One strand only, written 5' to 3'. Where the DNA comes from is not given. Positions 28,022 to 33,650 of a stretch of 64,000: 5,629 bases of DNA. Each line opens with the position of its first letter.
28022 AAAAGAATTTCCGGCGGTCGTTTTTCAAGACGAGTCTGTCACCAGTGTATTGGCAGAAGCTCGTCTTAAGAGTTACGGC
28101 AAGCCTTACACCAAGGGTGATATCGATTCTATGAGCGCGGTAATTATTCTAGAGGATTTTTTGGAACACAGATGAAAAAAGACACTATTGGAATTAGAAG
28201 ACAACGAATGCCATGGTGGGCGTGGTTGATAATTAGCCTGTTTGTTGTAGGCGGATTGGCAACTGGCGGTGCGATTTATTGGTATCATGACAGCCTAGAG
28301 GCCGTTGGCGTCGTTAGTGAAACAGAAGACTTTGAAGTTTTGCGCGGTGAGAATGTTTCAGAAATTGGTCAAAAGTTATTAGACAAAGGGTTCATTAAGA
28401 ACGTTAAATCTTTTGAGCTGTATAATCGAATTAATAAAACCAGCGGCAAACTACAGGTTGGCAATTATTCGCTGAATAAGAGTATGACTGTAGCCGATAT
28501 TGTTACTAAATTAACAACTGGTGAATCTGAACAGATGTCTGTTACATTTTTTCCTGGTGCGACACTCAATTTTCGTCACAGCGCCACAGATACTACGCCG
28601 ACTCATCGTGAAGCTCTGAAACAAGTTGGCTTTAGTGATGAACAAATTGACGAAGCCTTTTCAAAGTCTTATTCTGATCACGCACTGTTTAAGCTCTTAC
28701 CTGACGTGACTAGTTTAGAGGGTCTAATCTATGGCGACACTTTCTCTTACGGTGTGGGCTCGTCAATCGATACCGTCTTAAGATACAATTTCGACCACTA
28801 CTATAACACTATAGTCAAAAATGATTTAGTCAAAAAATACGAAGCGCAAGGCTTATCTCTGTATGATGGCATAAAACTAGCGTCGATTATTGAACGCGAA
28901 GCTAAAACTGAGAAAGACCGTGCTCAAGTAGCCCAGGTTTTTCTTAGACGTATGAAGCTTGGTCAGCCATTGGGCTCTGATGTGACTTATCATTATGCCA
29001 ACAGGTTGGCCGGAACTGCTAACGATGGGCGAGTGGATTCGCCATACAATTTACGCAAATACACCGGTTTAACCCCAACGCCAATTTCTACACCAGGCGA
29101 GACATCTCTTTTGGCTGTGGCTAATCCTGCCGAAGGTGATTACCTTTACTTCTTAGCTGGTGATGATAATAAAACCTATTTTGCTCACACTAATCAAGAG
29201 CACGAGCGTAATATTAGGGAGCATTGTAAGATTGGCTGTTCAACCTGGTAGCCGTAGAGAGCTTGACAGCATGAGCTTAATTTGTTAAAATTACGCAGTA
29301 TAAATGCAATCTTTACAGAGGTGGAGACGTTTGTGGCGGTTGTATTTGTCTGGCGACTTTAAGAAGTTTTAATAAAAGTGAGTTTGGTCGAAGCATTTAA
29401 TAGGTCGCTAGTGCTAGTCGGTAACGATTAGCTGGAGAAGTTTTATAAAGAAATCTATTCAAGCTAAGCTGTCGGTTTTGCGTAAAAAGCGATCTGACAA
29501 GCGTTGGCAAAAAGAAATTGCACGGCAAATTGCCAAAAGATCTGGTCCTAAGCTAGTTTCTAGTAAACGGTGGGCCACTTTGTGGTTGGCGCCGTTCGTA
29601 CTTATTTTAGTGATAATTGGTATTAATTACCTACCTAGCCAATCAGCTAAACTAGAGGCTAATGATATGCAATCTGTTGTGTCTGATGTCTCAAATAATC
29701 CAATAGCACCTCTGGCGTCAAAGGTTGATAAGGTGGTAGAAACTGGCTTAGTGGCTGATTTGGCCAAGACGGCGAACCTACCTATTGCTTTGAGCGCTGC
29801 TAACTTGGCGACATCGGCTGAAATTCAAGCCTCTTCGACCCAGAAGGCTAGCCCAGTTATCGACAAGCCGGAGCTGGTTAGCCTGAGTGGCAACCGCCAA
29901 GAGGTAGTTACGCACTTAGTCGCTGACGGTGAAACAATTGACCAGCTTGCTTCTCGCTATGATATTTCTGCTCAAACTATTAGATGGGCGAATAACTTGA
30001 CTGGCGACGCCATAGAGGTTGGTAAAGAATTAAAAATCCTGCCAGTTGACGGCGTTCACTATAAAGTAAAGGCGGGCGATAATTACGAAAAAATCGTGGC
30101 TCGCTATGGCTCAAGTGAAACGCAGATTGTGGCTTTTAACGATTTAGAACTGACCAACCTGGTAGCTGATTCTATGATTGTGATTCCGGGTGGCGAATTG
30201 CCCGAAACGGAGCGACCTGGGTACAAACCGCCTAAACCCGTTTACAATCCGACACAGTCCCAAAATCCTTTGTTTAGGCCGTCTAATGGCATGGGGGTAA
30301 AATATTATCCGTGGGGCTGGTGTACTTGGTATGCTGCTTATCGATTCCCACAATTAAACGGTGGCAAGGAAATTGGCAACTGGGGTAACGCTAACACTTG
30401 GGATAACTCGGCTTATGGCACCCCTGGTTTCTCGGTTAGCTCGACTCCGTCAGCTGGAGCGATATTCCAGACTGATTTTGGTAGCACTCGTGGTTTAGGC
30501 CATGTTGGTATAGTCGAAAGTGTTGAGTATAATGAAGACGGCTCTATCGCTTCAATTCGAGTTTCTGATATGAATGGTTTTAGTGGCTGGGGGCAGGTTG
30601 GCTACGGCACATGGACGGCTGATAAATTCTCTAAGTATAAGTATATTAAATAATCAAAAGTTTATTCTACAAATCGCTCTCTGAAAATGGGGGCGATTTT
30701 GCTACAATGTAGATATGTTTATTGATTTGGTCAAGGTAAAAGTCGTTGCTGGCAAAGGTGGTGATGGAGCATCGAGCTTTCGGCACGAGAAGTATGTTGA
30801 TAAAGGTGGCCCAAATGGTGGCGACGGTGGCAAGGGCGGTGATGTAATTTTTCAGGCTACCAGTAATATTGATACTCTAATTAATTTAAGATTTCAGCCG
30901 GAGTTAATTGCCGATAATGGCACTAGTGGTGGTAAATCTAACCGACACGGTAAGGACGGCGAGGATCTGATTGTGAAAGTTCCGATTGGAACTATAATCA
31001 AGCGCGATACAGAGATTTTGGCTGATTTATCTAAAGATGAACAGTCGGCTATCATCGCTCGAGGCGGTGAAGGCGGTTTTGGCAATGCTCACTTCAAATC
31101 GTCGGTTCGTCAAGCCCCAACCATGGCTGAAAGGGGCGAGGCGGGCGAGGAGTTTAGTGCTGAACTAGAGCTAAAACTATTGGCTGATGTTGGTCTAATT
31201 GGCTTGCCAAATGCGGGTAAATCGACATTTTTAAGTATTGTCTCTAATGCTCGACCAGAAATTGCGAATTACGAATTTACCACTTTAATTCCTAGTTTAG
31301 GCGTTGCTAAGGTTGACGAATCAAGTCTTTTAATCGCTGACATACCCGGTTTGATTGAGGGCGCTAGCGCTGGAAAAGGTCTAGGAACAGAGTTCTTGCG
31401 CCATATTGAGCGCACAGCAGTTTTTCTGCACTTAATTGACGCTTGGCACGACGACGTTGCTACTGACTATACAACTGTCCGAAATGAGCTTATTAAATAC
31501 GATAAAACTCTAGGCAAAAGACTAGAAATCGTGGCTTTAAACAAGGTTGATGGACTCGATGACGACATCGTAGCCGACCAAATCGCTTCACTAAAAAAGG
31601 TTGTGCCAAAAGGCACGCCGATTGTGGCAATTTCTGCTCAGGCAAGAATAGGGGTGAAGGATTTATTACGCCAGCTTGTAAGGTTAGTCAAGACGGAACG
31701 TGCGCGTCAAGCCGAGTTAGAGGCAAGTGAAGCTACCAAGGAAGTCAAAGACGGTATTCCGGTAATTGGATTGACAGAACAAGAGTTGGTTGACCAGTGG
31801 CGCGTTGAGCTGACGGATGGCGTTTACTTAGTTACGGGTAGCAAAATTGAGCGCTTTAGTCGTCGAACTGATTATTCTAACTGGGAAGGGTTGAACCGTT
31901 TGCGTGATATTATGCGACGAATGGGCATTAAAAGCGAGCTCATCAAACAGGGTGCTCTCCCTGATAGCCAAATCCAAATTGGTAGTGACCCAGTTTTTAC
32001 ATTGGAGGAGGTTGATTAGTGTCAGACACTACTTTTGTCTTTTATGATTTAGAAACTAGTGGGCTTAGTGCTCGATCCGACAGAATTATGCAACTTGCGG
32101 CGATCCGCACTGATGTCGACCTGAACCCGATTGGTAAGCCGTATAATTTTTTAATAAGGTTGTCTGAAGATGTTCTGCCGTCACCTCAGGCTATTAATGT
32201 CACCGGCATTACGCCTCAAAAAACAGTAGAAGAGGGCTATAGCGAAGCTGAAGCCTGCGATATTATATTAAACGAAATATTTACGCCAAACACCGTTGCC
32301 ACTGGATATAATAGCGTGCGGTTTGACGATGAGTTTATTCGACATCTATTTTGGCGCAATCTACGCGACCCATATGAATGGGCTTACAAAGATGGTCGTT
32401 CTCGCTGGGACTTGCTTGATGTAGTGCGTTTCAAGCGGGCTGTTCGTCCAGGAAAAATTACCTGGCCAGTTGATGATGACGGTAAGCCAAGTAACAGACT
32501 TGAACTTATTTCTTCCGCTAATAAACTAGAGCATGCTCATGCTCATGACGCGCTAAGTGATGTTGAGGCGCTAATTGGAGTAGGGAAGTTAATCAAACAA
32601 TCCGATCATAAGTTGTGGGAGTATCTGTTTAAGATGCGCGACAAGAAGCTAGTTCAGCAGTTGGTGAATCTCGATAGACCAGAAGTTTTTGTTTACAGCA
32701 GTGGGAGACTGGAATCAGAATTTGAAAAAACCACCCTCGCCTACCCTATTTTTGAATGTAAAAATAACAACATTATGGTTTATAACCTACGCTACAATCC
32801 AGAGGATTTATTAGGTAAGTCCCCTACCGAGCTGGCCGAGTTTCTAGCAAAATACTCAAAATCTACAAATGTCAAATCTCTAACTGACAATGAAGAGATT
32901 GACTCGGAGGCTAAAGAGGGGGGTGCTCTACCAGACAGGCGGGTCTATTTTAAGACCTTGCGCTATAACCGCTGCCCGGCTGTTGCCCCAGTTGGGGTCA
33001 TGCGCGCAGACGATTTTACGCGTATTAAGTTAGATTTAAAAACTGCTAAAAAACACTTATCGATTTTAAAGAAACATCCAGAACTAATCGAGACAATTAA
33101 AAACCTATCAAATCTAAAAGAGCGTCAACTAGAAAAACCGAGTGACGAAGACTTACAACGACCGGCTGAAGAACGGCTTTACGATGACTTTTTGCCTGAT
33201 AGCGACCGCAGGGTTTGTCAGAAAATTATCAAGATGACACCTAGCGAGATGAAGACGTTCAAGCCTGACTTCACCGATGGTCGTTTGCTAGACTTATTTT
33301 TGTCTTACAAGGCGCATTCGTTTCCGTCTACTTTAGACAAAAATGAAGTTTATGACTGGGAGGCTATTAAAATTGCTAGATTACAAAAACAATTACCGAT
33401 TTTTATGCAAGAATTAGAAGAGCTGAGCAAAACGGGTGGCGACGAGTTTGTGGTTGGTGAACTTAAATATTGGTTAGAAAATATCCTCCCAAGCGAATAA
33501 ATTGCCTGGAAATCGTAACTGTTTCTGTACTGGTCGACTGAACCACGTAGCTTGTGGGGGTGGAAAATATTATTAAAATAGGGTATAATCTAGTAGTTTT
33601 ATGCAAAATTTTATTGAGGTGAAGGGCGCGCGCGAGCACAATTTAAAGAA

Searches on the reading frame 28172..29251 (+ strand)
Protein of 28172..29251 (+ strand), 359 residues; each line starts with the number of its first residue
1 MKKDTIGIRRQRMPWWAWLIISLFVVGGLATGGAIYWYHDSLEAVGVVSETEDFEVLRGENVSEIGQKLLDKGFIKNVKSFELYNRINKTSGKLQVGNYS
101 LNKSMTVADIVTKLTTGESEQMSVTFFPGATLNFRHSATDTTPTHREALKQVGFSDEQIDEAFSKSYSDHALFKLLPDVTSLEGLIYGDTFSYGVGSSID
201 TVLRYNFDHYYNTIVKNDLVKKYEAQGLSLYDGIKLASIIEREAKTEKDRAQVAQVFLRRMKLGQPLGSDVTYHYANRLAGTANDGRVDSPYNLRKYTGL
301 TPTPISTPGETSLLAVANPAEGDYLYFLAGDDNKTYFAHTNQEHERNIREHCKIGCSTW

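Call 93: search_protein_families(library=pfam, proteins=[window:28172-29251:+], max_evalue=0.00001)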
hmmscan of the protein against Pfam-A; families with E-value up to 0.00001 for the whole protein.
window:28172-29251:+ (359 aa): 1 family
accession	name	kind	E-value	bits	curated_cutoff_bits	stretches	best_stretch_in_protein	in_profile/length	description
PF02618.21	YceG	-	3.3e-64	217.4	32.4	1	54-349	1-274/275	YceG-like family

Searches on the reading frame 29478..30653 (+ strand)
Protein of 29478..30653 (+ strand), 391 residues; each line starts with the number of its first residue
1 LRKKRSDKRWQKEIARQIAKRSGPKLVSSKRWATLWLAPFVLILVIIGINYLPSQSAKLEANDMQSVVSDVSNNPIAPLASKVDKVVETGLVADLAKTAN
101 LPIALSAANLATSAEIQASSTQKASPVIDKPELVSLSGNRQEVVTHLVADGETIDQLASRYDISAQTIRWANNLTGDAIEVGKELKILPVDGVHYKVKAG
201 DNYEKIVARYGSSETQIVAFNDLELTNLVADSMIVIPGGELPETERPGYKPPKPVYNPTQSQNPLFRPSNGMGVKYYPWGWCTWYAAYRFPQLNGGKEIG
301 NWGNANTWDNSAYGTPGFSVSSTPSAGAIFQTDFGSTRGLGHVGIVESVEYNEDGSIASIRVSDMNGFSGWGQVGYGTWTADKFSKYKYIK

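Call 93: search_protein_families(library=pfam, proteins=[window:29478-30653:+], max_evalue=0.00001)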
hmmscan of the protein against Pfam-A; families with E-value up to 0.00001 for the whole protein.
window:29478-30653:+ (391 aa): 3 families
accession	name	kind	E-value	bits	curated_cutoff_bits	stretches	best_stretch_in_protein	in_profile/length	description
PF05257.22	CHAP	-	3.9e-18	66.1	26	1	276-366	5-81/81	CHAP domain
PF01476.26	LysM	-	5.2e-17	62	20.9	2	146-187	1-42/43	LysM domain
PF23473.1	LysM3_LYK4_5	-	6e-10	39.5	29.3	0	144-179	3-38/48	LYK4/5 LysM3 domain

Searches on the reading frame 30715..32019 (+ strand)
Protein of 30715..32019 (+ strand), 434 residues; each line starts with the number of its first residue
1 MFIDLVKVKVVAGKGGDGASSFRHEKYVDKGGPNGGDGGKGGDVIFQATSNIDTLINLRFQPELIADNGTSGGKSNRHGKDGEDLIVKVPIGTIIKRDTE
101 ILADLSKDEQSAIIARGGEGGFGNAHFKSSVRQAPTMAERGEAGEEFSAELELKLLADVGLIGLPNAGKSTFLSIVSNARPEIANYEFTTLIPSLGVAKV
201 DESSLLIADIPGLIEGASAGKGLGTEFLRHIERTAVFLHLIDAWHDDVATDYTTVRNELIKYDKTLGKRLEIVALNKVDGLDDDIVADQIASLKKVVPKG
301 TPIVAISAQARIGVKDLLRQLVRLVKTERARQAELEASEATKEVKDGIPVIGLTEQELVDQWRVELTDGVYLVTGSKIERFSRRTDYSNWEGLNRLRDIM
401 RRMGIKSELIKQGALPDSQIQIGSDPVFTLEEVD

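Call 94: search_protein_families(library=pfam, proteins=[window:30715-32019:+], max_evalue=0.00001)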
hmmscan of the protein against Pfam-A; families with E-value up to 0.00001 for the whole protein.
window:30715-32019:+ (434 aa): 4 families
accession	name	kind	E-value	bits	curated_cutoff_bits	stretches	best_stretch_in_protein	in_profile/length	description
PF01018.28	GTP1_OBG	-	1.6e-57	193.9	27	1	3-155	1-155/155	GTP1/OBG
PF01926.29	MMR_HSR1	-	2e-21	76.6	21.9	1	158-277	1-113/113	50S ribosome-binding GTPase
PF09269.16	DUF1967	-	2.8e-13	50.1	27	1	366-423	7-64/70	Domain of unknown function (DUF1967)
PF02421.24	FeoB_N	-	3.7e-11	43.2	27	1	159-320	3-155/156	Ferrous iron transport protein B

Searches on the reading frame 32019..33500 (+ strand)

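Call 94: search_protein_families(library=pfam, proteins=[window:32019-33500:+], max_evalue=0.00001)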
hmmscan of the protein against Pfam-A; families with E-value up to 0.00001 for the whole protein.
window:32019-33500:+ (493 aa): 2 families
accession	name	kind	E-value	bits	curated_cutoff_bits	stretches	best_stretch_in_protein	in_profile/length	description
PF08411.15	Exonuc_X-T_C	-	2.7e-38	132.1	27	1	207-473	1-250/269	Exonuclease C-terminal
PF00929.31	RNase_T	-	1.2e-23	85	24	1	7-186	1-161/164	Exonuclease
